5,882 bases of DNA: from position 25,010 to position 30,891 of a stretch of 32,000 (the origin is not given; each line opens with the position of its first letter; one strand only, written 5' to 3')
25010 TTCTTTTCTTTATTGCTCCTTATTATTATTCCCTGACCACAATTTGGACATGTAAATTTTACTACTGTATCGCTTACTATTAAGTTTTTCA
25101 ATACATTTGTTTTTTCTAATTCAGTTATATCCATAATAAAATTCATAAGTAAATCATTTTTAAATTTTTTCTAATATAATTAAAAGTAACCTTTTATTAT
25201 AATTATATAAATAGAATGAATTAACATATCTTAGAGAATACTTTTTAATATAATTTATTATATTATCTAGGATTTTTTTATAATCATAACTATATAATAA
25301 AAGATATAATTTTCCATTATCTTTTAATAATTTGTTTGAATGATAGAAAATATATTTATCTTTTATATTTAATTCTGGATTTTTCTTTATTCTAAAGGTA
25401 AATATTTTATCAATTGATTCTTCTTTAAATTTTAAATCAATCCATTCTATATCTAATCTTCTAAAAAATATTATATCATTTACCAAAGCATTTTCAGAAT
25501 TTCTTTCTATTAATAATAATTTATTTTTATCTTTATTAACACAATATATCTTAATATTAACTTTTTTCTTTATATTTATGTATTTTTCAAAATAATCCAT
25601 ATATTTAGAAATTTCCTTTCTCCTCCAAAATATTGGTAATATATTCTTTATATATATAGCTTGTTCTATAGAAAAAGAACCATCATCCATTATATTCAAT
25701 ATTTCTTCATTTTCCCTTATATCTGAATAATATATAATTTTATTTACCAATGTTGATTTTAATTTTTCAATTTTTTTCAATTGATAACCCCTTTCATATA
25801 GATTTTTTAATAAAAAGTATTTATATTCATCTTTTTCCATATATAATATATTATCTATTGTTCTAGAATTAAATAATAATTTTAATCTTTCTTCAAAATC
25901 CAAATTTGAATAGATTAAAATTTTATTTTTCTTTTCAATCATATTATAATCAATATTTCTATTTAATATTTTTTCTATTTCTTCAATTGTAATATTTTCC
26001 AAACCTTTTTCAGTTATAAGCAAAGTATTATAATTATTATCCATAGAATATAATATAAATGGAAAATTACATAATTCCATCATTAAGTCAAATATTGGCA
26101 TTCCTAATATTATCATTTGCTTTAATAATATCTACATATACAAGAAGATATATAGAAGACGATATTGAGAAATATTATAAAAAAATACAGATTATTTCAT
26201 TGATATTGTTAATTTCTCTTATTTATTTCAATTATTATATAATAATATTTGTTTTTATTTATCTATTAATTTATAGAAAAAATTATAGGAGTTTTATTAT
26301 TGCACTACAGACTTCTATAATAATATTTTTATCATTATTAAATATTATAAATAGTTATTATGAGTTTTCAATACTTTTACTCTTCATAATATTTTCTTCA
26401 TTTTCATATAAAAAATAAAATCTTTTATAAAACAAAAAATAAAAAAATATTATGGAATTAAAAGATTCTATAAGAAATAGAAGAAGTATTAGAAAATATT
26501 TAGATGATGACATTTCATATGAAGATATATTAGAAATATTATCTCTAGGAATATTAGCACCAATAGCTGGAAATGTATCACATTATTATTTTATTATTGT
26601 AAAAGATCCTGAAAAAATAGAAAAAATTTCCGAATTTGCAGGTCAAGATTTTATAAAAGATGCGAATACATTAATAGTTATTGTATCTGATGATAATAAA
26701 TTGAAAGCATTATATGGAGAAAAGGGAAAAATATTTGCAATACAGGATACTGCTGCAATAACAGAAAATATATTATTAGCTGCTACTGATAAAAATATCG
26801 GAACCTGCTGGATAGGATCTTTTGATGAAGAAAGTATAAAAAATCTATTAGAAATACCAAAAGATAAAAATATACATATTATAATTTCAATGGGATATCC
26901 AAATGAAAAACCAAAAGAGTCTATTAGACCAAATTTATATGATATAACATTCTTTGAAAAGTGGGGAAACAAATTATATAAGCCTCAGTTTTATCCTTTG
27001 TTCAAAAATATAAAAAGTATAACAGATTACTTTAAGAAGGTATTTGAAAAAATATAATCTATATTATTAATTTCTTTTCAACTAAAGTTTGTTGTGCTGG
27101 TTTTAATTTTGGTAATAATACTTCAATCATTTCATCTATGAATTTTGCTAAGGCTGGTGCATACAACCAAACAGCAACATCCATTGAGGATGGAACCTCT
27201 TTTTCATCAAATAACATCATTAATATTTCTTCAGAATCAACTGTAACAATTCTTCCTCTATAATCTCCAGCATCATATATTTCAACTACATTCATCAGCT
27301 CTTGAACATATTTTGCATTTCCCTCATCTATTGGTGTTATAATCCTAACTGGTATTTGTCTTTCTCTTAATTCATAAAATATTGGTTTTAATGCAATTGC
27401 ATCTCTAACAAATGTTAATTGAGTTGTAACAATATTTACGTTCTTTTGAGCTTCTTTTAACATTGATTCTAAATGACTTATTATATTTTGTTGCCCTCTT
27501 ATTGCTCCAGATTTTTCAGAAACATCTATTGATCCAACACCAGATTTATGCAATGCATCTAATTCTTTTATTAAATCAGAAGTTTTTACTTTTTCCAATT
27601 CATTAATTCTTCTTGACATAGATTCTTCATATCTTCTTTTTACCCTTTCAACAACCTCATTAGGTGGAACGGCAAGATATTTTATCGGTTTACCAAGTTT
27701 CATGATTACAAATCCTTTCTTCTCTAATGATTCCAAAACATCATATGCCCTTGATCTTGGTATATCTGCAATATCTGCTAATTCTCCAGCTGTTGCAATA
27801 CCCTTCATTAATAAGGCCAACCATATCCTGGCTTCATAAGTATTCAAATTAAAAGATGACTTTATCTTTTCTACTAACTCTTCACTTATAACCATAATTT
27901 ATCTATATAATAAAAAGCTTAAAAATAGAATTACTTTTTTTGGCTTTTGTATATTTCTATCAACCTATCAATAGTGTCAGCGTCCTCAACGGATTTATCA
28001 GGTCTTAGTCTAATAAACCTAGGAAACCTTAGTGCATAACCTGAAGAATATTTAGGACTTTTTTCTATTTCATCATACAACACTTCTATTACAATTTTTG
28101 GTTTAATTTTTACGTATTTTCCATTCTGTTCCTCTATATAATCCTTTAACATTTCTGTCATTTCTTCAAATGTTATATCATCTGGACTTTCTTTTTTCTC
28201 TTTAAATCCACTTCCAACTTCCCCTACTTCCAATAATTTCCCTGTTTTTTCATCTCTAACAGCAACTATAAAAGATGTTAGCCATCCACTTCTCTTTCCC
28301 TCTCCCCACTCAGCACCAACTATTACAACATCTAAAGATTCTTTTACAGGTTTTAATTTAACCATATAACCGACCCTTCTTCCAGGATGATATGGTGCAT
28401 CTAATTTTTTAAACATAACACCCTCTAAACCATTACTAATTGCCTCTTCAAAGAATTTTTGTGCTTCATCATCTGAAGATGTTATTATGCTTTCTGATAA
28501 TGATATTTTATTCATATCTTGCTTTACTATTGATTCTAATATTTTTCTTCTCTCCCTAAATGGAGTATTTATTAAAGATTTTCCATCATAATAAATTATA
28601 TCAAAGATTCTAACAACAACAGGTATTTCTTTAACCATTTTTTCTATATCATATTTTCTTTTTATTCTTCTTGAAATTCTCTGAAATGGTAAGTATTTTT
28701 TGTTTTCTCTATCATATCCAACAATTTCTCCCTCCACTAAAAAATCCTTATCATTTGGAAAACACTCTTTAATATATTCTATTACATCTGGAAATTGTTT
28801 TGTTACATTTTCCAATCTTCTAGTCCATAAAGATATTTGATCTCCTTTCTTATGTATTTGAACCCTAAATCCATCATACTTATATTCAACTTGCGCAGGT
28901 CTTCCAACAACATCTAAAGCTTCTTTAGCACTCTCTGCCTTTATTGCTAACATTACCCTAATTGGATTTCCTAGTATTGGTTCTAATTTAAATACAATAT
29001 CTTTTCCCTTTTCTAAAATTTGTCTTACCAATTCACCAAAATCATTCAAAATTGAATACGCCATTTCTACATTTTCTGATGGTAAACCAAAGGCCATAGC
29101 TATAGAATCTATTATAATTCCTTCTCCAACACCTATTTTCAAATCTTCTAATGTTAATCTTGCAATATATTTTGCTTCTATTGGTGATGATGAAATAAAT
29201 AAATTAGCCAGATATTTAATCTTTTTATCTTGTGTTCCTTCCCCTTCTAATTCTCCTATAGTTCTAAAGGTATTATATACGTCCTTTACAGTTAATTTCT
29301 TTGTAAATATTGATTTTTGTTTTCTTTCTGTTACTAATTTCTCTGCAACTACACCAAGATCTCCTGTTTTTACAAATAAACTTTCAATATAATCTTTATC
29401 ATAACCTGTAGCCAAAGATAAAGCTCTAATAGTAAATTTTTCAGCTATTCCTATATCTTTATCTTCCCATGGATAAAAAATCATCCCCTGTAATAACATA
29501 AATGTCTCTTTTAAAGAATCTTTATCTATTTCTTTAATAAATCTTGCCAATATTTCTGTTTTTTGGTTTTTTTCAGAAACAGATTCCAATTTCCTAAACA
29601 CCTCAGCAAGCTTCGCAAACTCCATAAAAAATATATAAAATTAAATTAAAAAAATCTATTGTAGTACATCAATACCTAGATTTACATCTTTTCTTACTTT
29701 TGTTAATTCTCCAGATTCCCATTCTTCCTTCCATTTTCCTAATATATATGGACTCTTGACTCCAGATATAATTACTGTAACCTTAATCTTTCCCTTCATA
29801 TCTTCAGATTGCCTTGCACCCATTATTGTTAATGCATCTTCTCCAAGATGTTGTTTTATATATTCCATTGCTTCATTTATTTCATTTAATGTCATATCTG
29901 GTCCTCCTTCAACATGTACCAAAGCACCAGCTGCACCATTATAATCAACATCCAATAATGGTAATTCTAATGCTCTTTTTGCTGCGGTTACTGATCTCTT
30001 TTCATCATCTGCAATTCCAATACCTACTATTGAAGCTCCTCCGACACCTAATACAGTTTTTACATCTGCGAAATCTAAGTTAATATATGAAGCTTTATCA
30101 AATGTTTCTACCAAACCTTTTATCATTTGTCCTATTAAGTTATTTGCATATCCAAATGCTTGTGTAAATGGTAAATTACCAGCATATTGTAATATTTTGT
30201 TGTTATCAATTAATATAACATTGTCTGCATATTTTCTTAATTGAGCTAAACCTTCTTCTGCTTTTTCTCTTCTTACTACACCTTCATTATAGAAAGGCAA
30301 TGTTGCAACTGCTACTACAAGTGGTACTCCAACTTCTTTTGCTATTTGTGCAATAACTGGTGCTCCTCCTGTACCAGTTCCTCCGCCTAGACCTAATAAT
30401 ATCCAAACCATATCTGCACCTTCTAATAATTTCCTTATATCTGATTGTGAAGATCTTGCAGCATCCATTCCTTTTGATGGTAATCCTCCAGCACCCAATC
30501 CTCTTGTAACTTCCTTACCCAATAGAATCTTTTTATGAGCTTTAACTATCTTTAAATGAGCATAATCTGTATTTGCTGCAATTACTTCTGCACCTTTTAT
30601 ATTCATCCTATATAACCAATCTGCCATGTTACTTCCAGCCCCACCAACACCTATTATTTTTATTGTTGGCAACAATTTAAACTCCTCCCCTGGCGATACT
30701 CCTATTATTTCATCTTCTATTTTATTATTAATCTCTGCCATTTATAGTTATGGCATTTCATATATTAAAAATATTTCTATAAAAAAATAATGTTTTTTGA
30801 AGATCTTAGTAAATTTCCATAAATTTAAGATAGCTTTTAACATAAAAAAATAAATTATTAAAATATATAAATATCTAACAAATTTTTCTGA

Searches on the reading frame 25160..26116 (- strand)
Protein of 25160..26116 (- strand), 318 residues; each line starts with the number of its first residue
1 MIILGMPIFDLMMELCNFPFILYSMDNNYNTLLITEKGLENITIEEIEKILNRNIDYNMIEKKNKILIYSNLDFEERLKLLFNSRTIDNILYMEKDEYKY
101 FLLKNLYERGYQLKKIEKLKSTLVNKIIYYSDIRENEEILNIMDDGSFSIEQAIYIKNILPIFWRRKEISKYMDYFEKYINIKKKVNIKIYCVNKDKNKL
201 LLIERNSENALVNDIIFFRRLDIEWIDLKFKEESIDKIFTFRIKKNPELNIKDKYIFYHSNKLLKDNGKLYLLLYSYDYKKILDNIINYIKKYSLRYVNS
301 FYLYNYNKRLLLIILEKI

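Call 50: search_protein_families(library=pfam, proteins=[window:25160-26116:-], max_evalue=0.0001)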
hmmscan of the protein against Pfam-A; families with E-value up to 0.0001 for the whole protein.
window:25160-26116:- (318 aa): 1 family
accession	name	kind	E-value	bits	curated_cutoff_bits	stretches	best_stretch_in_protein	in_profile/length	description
PF01170.24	UPF0020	-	3.9e-09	36.9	22.3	1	116-239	9-126/197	RMKL-like, methyltransferase domain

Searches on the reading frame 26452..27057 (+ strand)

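Call 50: search_protein_families(library=pfam, proteins=[window:26452-27057:+], max_evalue=0.0001)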
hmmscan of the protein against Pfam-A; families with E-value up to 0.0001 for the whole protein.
window:26452-27057:+ (201 aa): 2 families
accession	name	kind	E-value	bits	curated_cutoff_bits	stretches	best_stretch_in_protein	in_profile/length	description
PF00881.29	Nitroreductase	-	1.7e-29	103.6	23.5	2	62-149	81-167/167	Nitroreductase family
PF14512.11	TM1586_NiRdase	-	2.5e-13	50.6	27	1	3-158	2-141/215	Putative TM nitroreductase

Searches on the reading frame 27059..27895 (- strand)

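Call 50: search_protein_families(library=pfam, proteins=[window:27059-27895:-], max_evalue=0.0001)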
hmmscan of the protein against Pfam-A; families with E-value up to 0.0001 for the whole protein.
window:27059-27895:- (278 aa): 1 family
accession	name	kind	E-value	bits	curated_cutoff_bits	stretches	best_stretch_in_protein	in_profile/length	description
PF01978.25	TrmB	-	5.8e-20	71.4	25.6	1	14-79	3-68/68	Sugar-specific transcriptional regulator TrmB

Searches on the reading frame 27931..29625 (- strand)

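Call 50: search_protein_families(library=pfam, proteins=[window:27931-29625:-], max_evalue=0.0001)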
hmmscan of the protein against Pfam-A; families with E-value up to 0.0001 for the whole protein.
window:27931-29625:- (564 aa): 3 families
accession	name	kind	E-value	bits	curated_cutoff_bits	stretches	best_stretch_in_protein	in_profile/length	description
PF01068.26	DNA_ligase_A_M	-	1.8e-63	214.3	26.2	1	225-425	2-204/204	ATP dependent DNA ligase domain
PF04675.19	DNA_ligase_A_N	-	4.5e-42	144.6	24.6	1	2-176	1-174/174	DNA ligase N terminus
PF04679.21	DNA_ligase_A_C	-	3.6e-15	56.6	27.5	1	445-544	1-94/94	ATP dependent DNA ligase C terminal region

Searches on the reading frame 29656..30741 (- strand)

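Call 50: search_protein_families(library=pfam, proteins=[window:29656-30741:-], max_evalue=0.0001)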
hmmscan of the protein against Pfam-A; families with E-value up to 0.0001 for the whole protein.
window:29656-30741:- (361 aa): 2 families
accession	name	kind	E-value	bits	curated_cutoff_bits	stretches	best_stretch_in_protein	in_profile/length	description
PF00091.31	Tubulin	-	3.9e-44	151.7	33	1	27-186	2-188/190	Tubulin/FtsZ family, GTPase domain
PF12327.13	FtsZ_C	-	2.9e-27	95.2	27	1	235-329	1-95/95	FtsZ family, C-terminal domain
